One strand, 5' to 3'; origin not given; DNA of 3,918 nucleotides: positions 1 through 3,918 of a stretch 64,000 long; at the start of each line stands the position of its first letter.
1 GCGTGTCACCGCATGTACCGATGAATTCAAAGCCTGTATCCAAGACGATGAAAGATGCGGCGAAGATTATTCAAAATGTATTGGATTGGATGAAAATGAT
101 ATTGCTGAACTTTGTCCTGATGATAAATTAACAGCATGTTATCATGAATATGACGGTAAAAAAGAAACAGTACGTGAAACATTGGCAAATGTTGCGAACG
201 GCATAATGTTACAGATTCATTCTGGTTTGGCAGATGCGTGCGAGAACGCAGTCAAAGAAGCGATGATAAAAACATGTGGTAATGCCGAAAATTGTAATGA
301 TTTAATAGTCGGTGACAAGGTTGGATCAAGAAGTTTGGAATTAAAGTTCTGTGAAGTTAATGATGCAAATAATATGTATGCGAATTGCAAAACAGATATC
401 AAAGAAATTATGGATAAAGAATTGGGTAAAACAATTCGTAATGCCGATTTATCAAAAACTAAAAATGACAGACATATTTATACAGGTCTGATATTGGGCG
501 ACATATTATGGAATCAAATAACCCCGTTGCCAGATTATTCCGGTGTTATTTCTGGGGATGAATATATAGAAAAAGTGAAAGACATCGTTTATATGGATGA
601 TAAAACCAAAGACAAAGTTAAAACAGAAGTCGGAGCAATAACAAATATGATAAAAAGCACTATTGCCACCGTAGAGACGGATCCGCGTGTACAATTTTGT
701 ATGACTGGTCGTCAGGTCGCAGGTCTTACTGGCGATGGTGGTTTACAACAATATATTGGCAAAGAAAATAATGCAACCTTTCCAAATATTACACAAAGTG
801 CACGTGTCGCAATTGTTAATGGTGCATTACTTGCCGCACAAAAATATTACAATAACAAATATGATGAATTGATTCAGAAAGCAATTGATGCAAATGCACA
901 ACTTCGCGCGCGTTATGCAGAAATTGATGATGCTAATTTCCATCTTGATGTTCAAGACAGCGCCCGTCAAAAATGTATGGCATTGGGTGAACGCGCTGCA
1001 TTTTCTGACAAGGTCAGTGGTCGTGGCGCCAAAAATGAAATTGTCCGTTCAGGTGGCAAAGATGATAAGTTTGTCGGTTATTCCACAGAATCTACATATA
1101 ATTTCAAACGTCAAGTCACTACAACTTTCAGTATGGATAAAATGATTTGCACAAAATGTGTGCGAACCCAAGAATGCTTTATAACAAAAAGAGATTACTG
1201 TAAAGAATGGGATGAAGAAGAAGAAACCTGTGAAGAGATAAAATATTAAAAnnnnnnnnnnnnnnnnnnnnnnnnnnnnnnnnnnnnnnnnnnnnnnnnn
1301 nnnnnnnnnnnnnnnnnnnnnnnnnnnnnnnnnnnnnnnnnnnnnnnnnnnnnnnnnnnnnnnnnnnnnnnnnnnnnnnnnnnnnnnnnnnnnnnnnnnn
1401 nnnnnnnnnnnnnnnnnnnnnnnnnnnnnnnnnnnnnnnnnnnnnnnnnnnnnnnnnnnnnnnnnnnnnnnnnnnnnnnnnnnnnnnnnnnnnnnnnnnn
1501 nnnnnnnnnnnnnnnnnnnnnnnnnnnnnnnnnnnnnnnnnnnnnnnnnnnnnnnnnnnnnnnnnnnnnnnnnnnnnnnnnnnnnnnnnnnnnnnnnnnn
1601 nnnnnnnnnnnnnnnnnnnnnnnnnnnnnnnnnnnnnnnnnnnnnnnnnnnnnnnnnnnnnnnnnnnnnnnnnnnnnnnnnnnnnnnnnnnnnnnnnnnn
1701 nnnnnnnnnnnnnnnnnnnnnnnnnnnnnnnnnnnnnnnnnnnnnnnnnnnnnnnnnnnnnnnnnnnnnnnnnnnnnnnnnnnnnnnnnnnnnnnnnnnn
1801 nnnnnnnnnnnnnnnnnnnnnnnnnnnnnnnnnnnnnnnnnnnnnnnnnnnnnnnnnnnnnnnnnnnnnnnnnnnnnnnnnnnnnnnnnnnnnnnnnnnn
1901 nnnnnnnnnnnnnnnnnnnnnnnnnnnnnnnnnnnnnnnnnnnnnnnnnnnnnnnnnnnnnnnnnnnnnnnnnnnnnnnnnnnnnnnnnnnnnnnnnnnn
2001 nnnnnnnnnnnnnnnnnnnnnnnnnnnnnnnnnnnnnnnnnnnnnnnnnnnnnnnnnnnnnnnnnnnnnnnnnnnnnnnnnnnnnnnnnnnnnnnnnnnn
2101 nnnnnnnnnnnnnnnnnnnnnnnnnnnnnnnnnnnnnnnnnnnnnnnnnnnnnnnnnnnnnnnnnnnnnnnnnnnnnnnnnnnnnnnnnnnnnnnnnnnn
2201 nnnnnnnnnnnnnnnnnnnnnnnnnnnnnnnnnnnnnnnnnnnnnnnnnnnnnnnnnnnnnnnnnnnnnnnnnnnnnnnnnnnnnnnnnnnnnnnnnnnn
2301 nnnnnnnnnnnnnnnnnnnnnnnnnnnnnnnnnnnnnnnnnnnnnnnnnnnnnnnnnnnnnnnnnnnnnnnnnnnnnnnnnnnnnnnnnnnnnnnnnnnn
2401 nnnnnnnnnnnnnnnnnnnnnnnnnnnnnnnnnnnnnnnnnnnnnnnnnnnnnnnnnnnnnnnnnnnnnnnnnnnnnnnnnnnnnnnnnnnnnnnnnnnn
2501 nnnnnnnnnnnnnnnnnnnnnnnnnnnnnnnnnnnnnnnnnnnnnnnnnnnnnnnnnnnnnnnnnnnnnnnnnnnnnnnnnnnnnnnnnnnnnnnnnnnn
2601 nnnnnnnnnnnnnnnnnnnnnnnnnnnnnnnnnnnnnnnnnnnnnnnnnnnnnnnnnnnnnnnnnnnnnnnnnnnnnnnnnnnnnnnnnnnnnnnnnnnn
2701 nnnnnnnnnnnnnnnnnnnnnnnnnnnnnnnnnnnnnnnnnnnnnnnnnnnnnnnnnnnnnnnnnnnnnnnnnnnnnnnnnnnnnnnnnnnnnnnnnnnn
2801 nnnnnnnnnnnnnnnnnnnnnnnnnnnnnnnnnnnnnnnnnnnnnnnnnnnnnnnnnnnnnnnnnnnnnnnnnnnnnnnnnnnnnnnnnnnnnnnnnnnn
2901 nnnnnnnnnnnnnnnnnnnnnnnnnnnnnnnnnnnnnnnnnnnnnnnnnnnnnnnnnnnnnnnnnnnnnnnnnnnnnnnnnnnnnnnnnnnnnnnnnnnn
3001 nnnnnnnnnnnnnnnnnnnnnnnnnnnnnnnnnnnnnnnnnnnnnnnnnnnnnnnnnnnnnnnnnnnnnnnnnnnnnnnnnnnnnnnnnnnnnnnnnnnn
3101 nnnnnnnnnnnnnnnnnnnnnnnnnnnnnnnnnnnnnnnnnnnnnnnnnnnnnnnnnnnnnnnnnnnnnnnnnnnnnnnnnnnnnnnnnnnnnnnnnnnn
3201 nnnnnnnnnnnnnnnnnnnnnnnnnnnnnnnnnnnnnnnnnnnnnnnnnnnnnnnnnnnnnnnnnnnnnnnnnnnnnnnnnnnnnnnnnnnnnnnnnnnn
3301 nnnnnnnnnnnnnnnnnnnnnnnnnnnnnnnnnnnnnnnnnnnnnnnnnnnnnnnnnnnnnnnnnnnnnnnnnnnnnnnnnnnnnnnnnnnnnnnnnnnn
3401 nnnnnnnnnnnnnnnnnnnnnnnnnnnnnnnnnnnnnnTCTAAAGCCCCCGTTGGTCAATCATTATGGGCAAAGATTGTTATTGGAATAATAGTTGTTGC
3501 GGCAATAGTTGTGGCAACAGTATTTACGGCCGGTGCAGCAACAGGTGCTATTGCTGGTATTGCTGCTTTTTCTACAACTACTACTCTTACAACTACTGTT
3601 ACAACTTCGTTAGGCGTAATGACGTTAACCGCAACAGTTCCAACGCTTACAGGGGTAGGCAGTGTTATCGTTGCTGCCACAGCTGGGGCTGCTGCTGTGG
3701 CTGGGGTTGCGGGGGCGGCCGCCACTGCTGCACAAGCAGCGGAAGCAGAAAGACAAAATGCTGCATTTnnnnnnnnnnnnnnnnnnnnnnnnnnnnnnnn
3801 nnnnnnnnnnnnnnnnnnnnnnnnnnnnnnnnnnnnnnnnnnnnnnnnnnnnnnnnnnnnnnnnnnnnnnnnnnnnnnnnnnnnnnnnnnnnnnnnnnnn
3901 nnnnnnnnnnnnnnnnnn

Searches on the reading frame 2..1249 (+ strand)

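Call 6: search_protein_families(library=pfam, proteins=[window:2-1249:+], max_evalue=1)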
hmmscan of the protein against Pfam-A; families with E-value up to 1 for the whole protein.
window:2-1249:+ (415 aa): 2 families
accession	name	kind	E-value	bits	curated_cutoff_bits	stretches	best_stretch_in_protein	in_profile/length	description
PF15523.11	Ntox16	-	0.12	13.1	25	1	72-103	9-40/85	Novel toxin 16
PF18822.6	CdvA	-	0.47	10.9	30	0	280-316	24-60/123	CdvA-like coiled-coil domain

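Call 7: search_protein_families(library=ncbifam, proteins=[window:2-1249:+], max_evalue=1)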
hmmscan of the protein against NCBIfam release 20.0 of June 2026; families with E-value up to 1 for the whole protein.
window:2-1249:+ (415 aa): 2 families
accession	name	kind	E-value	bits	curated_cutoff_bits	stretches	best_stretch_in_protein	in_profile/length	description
NF047786.1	his_kin_MadS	equivalog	0.00028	20.1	500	1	200-317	100-220/434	MadS family sensor histidine kinase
NF041667.1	GvpU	equivalog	0.021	15.2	70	1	248-330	4-83/117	gas vesicle accessory protein GvpU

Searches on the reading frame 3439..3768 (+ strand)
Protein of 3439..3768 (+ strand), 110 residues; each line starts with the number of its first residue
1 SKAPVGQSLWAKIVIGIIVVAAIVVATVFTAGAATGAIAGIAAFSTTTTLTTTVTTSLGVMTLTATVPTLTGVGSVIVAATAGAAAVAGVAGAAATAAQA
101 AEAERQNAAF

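Call 54: search_protein_families(library=pfam, proteins=[window:3439-3768:+], max_evalue=10)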
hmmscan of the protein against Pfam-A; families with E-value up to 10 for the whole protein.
seq(110 aa): 4 families
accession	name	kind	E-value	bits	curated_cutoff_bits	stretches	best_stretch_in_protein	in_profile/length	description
PF22829.2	HphA_C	-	0.11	13.4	31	1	27-101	2-74/113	HphA C-terminal domain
PF01061.29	ABC2_membrane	-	0.74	9.7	26.9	1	9-76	100-165/211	ABC-2 type transporter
PF00428.24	Ribosomal_60s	-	4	8.5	28.1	1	73-104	35-66/88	60s Acidic ribosomal protein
PF12730.13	ABC2_membrane_4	-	4.3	7.7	27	1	9-70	95-156/179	ABC-2 family transporter protein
